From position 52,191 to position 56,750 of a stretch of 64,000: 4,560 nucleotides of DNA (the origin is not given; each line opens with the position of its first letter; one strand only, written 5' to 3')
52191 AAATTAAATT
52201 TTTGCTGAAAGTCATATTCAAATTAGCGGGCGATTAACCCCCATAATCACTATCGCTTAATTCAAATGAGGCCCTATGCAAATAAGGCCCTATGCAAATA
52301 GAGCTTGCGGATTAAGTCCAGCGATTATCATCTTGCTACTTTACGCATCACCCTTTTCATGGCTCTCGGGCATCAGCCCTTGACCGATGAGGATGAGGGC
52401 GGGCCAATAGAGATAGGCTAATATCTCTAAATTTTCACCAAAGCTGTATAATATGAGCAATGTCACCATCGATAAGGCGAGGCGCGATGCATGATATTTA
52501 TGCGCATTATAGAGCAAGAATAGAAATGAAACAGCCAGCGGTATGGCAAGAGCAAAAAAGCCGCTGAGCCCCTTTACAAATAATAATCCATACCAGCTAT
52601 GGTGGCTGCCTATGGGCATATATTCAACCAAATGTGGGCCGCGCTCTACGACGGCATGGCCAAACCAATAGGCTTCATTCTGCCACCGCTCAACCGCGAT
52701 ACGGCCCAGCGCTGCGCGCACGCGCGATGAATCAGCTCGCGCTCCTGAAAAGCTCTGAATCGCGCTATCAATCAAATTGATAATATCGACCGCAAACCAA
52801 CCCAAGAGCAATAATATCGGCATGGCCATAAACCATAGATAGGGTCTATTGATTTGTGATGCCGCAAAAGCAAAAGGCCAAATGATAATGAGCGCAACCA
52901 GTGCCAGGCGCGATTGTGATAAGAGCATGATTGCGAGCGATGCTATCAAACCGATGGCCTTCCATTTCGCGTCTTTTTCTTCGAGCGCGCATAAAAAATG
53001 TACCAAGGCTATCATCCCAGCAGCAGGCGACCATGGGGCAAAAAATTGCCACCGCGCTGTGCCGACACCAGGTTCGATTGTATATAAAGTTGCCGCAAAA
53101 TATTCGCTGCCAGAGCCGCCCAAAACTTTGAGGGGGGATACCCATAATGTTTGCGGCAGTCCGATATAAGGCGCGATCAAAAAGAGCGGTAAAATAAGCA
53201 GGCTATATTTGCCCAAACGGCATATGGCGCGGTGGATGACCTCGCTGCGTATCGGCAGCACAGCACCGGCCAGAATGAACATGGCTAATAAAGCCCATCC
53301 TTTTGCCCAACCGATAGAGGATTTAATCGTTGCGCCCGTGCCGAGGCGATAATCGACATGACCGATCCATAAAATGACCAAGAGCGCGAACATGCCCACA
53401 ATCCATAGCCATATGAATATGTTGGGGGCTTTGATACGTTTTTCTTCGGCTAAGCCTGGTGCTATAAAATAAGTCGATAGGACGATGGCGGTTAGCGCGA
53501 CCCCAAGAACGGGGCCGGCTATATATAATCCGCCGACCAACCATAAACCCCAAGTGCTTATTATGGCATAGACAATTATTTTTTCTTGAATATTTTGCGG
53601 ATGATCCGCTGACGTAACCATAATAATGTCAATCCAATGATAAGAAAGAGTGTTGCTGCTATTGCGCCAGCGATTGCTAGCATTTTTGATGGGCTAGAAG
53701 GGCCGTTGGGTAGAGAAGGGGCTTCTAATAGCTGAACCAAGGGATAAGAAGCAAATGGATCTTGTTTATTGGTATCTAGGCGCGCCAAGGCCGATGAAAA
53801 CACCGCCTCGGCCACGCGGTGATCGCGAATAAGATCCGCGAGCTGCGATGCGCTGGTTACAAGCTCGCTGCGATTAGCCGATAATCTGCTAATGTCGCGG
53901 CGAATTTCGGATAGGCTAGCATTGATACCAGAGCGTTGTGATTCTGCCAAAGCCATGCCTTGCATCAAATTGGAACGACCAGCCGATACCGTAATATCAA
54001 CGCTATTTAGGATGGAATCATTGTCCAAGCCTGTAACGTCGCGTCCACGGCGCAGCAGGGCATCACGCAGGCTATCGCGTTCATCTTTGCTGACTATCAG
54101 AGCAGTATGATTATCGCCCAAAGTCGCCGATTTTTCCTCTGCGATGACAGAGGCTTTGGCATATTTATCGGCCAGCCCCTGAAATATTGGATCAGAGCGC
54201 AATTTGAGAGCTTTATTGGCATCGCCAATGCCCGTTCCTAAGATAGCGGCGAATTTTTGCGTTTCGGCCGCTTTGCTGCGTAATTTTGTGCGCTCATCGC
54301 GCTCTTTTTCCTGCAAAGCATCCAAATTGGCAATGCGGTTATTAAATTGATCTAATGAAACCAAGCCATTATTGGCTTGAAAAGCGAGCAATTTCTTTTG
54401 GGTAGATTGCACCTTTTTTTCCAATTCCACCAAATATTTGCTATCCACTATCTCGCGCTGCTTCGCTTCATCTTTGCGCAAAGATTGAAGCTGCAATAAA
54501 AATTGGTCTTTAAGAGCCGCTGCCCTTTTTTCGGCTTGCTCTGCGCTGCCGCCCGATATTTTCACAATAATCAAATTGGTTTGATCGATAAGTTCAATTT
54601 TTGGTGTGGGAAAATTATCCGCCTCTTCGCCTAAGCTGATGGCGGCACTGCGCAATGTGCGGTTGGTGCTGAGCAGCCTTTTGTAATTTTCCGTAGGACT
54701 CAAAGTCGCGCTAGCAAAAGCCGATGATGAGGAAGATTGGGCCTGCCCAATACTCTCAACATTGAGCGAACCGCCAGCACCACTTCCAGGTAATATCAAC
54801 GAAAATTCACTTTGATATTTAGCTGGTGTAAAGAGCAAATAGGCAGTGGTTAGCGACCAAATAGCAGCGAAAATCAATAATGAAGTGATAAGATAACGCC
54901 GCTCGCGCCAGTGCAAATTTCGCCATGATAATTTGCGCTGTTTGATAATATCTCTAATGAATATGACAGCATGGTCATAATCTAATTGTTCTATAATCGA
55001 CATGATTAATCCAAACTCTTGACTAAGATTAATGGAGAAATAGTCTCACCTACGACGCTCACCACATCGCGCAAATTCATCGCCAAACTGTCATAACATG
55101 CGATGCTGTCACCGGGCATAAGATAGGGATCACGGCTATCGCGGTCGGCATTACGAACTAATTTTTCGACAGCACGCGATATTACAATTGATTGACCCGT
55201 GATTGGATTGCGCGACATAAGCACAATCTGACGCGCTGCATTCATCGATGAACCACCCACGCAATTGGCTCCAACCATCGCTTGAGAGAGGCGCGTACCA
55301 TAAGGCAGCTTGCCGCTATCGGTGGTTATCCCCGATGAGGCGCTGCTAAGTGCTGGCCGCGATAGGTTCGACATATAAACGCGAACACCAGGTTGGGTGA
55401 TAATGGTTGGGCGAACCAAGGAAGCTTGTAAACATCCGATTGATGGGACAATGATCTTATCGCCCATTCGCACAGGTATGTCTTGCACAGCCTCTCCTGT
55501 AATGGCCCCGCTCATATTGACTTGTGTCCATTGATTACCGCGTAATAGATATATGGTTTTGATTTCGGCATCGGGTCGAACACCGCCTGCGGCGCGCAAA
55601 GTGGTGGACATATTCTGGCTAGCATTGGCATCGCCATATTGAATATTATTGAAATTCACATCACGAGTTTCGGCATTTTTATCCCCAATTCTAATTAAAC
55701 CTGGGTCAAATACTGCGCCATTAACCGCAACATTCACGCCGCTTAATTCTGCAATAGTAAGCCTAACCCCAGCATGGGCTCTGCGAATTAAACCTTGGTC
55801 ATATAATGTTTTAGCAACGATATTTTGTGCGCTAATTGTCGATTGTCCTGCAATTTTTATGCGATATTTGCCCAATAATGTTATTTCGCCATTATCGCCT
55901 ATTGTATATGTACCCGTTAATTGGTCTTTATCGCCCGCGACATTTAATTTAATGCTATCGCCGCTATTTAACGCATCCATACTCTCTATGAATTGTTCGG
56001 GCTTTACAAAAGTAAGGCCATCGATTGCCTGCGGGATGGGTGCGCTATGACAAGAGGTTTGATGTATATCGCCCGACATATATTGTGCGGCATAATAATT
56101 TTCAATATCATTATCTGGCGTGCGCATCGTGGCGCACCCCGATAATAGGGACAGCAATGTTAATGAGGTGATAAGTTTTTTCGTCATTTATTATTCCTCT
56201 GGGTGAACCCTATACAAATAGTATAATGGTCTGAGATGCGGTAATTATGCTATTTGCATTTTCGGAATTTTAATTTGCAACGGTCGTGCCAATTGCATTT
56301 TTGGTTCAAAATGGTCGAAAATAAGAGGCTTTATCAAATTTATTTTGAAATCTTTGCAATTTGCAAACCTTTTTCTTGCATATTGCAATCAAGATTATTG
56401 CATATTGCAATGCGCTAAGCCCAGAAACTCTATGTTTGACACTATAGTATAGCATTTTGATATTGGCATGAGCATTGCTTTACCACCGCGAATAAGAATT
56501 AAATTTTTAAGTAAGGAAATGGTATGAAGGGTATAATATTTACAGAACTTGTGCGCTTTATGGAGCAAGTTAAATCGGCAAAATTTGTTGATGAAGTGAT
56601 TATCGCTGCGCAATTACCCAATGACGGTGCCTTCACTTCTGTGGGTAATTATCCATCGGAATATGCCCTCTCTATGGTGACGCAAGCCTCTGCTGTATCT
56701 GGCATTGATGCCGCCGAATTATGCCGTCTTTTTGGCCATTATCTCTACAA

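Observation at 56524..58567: H-NOX haem-gas sensor gene overlapping a LuxO-type sigma-54 activator gene, with no kinase in the operon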

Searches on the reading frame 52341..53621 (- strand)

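Call 11: search_protein_families(library=pfam, proteins=[window:52341-53621:-], max_evalue=0.00001)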
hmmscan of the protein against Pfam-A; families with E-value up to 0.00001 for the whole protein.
window:52341-53621:- (426 aa): 0 families

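Call 63: search_protein_families(library=pfam, proteins=[window:52341-53621:-], max_evalue=0.1)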
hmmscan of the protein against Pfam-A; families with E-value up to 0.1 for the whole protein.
window:52341-53621:- (426 aa): 1 family
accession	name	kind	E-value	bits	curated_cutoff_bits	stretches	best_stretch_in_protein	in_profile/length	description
PF04932.20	Wzy_C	-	6.7e-05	23.1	31.7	1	224-344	2-134/149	O-Antigen ligase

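Call 64: search_protein_families(library=ncbifam, proteins=[window:52341-53621:-], max_evalue=0.001)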
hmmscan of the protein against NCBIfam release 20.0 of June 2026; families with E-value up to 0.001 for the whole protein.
window:52341-53621:- (426 aa): 0 families

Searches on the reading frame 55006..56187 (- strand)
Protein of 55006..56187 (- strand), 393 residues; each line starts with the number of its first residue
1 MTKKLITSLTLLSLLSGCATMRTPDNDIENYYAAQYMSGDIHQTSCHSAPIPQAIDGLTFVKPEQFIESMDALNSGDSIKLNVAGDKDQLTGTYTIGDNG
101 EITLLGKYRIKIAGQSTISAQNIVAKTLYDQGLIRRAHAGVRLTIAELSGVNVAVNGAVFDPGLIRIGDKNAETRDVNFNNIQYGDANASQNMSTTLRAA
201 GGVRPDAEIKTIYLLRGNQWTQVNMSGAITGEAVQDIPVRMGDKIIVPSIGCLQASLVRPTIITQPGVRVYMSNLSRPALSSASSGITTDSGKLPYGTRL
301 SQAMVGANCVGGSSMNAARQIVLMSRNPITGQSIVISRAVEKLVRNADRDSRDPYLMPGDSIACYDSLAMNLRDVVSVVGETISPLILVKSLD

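Call 11: search_protein_families(library=pfam, proteins=[window:55006-56187:-], max_evalue=0.00001)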
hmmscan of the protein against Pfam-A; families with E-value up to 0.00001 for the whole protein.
window:55006-56187:- (393 aa): 1 family
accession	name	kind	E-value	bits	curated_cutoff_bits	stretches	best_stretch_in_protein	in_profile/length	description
PF02563.21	Poly_export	-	4.3e-06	27.2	28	0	73-143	9-76/77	Polysaccharide biosynthesis/export protein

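Call 63: search_protein_families(library=pfam, proteins=[window:55006-56187:-], max_evalue=0.1)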
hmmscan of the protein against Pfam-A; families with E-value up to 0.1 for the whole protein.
window:55006-56187:- (393 aa): 2 families
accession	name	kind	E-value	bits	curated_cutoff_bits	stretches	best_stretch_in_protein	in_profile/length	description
PF02563.21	Poly_export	-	4.3e-06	27.2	28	1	73-143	9-76/77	Polysaccharide biosynthesis/export protein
PF22461.2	SLBB_2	-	0.0022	18.5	27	1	197-247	28-79/79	SLBB domain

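Call 64: search_protein_families(library=ncbifam, proteins=[window:55006-56187:-], max_evalue=0.001)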
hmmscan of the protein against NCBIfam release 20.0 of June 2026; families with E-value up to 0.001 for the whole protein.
window:55006-56187:- (393 aa): 2 families
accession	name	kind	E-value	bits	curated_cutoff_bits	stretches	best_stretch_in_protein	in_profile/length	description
TIGR03028.1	EpsE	equivalog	1.1e-06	28.1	262.65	1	73-167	4-95/239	polysaccharide export protein EpsE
TIGR03027.2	pepcterm_export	equivalog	0.00047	19.9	180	0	74-167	6-98/169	XrtA/PEP-CTERM system exopolysaccharide export protein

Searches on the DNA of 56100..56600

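Call 52: search_rna_families(source=window, start=56100, end=56600, threshold=evalue, max_evalue=1)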
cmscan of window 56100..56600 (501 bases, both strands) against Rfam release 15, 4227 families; matches with E-value up to 1: 1.
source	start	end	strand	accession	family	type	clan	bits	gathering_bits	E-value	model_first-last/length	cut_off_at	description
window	56356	56410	+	RF04004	mir-7940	Gene; miRNA;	-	19.7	80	0.23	1-57/57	no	mir-7940 microRNA precursor family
